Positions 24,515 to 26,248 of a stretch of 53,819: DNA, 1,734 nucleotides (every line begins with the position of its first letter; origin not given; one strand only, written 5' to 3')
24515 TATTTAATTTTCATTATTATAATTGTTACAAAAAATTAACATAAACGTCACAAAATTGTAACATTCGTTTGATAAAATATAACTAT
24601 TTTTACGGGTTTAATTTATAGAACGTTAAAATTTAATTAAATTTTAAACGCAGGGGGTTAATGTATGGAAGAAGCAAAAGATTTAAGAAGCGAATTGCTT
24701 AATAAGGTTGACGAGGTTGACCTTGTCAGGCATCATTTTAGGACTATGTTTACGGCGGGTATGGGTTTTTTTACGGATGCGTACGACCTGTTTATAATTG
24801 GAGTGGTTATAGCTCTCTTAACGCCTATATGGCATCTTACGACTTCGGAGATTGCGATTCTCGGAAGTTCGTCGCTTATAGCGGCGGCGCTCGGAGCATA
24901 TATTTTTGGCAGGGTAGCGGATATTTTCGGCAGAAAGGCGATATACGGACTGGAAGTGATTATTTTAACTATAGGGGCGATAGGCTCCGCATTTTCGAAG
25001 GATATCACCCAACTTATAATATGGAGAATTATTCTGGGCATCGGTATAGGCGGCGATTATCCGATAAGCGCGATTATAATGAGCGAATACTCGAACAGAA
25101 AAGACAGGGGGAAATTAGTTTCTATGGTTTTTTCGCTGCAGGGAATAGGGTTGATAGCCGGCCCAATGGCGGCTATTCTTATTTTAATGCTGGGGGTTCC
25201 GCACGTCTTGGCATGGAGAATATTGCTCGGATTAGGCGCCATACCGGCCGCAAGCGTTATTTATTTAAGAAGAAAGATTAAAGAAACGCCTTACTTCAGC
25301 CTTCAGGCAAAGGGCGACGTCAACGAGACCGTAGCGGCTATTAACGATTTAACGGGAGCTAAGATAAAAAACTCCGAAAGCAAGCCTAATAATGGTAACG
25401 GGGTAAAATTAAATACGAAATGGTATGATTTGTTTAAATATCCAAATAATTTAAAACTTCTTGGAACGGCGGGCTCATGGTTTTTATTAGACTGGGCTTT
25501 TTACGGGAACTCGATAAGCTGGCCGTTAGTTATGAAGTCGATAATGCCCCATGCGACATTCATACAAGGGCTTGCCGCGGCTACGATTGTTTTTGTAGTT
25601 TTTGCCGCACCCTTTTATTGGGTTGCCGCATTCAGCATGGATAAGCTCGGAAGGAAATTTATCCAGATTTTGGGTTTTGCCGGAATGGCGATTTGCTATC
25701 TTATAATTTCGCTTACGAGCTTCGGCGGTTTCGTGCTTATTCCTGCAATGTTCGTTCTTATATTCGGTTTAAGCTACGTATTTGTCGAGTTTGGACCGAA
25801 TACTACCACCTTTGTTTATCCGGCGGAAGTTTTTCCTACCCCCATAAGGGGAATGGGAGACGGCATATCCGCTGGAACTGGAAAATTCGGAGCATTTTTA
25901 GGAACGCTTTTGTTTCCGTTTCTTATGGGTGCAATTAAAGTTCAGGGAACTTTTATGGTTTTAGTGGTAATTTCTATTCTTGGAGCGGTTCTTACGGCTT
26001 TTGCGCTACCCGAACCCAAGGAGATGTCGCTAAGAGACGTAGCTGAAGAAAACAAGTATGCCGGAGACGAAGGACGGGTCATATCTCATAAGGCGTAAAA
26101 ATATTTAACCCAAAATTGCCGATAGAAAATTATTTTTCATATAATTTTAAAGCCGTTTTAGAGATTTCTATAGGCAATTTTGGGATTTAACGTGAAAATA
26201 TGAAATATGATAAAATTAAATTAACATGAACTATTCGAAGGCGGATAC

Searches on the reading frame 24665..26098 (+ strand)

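Call 28: search_protein_families(library=pfam, proteins=[window:24665-26098:+], max_evalue=0.001)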
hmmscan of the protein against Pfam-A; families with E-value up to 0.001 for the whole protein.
window:24665-26098:+ (477 aa): 2 families
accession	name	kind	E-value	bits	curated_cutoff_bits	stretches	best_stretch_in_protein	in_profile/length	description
PF00083.30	Sugar_tr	-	9.8e-50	170.2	22.3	1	30-461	4-450/452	Sugar (and other) transporter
PF07690.21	MFS_1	-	7.2e-35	121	33.4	2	33-380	3-316/347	Major Facilitator Superfamily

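Call 39: search_protein_families(library=ncbifam, proteins=[window:24665-26098:+], max_evalue=0.00001)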
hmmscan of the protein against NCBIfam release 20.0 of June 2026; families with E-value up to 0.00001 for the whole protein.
window:24665-26098:+ (477 aa): 31 families (the best 25 are shown)
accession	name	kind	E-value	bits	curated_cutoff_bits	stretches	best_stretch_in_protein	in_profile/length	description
TIGR00887.1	2A0109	equivalog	2.2e-93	313.8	610.3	1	12-461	2-501/502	phosphate:H+ symporter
TIGR00895.1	2A0115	subfamily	9.9e-42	143.3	418.55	1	15-420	6-397/398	aromatic acid/H+ symport family MFS transporter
TIGR00879.1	SP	subfamily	5.2e-30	104.5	237.8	2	306-457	352-508/510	sugar porter family MFS transporter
TIGR00898.1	2A0119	subfamily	1.5e-29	103.2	550.75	1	71-458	136-505/506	cation transport protein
TIGR00891.1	2A0112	subfamily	3.3e-27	95.6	552.9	1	21-411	7-378/405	sialate:H+ symport family MFS transporter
NF052357.1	GlucTporGlcPStph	equivalog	1.1e-25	90.4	750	1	31-462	12-436/445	glucose transporter GlcP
NF003024.0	PRK03893.1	subfamily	9.7e-25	87.3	604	1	19-218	14-208/497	sialate:H+ symport family MFS transporter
NF008586.0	PRK11551.1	equivalog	1.5e-19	70.3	410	1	38-218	27-203/406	3-(3-hydroxy-phenyl)propionate transporter MhpT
NF008963.0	PRK12307.1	equivalog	1.8e-17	63.6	637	1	22-209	14-196/426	MFS transporter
NF053517.1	HbztTptrPcaK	equivalog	3.6e-17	62.4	770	1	15-445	8-422/437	4-hydroxybenzoate transporter PcaK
NF007484.0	PRK10077.1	equivalog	1e-16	60.9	608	1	63-460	57-469/480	D-xylose transporter XylE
TIGR00883.1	2A0106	subfamily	1.3e-15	57.4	443.45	1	69-219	43-204/400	metabolite/H+ symporter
TIGR01299.1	synapt_SV2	subfamily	3.2e-14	51.8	637.3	1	16-221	157-369/742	synaptic vesicle protein SV2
NF007710.0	PRK10406.1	subfamily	3.2e-12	46.3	550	1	68-211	70-224/432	MFS family transporter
NF053813.1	MFS_TcaB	equivalog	8.6e-12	44.5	475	1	56-188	36-167/396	putative multidrug effflux MFS transporter TcaB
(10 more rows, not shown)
